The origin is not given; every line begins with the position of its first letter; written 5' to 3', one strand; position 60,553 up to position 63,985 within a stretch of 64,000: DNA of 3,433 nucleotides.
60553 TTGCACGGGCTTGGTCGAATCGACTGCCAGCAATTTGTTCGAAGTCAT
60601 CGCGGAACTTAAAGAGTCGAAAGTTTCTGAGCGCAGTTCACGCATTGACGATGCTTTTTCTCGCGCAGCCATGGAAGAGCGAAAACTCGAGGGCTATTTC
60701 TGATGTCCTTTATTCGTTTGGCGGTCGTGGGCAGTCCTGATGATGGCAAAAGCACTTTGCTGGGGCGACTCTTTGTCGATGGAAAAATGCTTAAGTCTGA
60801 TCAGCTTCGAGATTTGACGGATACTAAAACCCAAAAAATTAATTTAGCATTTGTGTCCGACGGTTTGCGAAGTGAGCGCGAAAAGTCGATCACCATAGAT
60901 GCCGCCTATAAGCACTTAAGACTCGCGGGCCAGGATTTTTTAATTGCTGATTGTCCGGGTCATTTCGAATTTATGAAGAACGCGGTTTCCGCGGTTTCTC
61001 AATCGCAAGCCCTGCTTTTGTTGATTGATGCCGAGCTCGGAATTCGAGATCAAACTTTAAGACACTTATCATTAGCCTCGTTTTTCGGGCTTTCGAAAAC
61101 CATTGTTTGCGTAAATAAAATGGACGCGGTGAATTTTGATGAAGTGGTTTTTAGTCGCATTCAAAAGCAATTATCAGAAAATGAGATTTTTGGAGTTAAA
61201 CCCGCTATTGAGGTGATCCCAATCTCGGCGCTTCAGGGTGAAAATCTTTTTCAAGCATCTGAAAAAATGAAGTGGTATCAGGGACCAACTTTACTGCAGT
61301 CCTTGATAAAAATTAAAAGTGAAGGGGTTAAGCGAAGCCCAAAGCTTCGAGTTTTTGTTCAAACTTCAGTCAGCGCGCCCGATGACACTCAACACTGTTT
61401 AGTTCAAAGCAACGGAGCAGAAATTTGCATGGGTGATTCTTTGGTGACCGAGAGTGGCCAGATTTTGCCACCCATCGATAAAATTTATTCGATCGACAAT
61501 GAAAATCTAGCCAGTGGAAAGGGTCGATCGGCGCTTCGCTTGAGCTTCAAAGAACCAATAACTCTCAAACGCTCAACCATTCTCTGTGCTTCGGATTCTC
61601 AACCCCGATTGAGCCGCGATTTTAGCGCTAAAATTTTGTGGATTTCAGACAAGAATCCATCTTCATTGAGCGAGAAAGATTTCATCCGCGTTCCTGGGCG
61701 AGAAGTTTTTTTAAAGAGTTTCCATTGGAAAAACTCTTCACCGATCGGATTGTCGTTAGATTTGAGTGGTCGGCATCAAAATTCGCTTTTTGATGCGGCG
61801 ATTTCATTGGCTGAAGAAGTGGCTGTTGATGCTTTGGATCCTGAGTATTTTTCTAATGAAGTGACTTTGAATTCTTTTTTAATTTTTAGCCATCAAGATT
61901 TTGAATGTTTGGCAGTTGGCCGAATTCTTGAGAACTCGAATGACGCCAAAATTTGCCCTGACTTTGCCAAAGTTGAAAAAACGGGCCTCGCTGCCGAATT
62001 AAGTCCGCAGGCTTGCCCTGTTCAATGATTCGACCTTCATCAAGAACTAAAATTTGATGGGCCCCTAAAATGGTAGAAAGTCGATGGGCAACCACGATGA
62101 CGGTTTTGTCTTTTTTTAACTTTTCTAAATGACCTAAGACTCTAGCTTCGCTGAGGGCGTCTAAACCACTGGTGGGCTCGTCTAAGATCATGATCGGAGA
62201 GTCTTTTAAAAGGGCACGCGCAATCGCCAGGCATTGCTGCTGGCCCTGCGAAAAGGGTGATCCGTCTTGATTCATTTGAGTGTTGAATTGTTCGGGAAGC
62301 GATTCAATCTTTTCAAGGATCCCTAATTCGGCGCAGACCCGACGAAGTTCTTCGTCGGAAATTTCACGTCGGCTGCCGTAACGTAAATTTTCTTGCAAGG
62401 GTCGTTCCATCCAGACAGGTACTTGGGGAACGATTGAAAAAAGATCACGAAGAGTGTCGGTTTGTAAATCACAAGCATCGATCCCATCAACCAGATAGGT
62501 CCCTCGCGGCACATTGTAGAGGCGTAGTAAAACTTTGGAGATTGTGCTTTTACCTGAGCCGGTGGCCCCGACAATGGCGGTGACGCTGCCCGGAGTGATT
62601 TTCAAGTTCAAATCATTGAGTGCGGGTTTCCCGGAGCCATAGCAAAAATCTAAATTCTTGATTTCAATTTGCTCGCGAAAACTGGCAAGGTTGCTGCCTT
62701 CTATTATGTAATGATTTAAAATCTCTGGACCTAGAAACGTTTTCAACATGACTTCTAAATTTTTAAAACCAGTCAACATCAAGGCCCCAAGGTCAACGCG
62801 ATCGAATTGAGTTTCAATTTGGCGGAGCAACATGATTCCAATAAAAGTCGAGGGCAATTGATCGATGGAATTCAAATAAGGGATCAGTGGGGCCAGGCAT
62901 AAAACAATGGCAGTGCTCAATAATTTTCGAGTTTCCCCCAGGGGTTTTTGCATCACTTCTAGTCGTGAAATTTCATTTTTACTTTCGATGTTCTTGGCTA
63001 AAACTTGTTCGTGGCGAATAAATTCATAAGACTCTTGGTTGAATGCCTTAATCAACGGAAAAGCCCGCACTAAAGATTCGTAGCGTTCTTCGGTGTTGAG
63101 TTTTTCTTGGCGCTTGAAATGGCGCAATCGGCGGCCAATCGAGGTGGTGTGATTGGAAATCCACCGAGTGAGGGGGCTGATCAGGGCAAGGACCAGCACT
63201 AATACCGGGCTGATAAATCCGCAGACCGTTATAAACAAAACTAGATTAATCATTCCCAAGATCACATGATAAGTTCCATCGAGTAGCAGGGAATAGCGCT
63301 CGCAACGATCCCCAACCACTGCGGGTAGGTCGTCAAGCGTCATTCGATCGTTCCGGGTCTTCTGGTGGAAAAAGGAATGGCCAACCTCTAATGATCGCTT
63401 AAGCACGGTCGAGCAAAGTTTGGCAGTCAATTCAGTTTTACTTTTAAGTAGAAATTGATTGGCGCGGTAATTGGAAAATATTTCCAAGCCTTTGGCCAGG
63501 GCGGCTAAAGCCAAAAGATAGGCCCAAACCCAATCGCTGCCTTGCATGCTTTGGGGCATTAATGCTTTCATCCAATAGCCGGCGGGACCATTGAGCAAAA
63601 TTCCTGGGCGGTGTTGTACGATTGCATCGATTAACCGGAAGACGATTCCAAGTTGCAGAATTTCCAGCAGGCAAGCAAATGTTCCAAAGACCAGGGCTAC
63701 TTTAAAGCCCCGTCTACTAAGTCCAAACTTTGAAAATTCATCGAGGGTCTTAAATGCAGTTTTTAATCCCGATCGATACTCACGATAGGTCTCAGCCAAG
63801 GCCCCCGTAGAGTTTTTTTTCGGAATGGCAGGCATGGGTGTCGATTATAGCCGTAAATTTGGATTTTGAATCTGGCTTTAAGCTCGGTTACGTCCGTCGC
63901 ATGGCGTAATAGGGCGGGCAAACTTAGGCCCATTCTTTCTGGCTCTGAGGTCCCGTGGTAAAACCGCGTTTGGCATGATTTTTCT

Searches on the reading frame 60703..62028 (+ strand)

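Call 18: search_protein_families(library=pfam, proteins=[window:60703-62028:+], max_evalue=0.00001)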
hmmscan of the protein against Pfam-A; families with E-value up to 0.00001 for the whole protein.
window:60703-62028:+ (441 aa): 2 families
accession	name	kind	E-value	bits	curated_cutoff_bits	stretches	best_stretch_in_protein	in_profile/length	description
PF00009.33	GTP_EFTU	-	6.9e-33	114.2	26.5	1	3-199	3-180/188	Elongation factor Tu GTP binding domain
PF01926.29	MMR_HSR1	-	1.7e-08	35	21.9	1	6-139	2-113/113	50S ribosome-binding GTPase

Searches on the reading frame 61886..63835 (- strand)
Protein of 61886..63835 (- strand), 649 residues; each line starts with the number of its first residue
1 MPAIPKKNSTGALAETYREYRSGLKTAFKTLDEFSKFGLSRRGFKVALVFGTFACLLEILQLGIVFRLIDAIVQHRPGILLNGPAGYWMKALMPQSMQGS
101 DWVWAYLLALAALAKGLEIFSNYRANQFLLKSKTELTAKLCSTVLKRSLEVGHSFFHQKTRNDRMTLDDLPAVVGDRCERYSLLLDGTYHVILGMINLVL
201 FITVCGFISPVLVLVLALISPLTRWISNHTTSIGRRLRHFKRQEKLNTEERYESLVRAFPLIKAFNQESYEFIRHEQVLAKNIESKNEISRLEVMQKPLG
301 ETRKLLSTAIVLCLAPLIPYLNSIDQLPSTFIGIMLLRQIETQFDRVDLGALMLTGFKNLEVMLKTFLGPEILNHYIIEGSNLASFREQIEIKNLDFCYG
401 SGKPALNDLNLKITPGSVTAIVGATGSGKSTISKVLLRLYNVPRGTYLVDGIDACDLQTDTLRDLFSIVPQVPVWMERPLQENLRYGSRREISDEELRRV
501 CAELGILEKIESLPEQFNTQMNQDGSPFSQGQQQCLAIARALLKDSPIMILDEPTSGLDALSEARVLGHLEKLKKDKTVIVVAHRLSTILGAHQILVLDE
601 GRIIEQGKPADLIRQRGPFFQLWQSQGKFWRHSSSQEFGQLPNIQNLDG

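Call 18: search_protein_families(library=pfam, proteins=[window:61886-63835:-], max_evalue=0.00001)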
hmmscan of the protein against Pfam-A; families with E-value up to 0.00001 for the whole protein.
window:61886-63835:- (649 aa): 3 families
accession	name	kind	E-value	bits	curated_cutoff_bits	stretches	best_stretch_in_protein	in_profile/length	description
PF00005.33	ABC_tran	-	2.3e-25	90.2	25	1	406-556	1-137/137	ABC transporter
PF13304.12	AAA_21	-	2.1e-07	31.8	27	0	528-583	238-297/304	AAA domain, putative AbiEii toxin, Type IV TA system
PF02463.25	SMC_N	-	4.3e-07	30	40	0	528-596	137-209/220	RecF/RecN/SMC N terminal domain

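Call 82: find_encoding_contigs(protein=window:61886-63835:-, flank=10000, max_places=2)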
Protein window:61886-63835:- (649 aa): 3 contigs read that carry it; 1 place shown.
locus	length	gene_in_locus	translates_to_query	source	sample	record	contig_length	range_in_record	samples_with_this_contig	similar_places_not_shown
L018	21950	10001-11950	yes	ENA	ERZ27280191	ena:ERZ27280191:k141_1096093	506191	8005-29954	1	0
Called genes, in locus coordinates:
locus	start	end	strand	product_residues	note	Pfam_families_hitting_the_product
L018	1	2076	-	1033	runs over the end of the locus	-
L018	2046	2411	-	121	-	-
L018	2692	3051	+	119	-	-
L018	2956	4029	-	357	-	-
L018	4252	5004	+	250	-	PF08241:Methyltransf_11, PF13649:Methyltransf_25 (weak)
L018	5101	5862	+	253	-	PF13578:Methyltransf_24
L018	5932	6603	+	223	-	-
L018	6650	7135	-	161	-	PF07813:LTXXQ (weak)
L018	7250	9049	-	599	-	PF01501:Glyco_transf_8, PF09037:Sulphotransf, PF13469:Sulfotransfer_3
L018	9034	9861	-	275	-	PF00685:Sulfotransfer_1, PF13469:Sulfotransfer_3 (faint)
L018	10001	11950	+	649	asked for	PF00664:ABC_membrane (faint), PF00005:ABC_tran, PF02463:SMC_N (faint), PF13304:AAA_21 (faint)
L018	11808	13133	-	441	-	PF00009:GTP_EFTU, PF01926:MMR_HSR1 (weak)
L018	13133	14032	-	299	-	PF01507:PAPS_reduct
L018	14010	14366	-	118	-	PF01583:APS_kinase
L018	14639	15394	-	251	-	PF03372:Exo_endo_phos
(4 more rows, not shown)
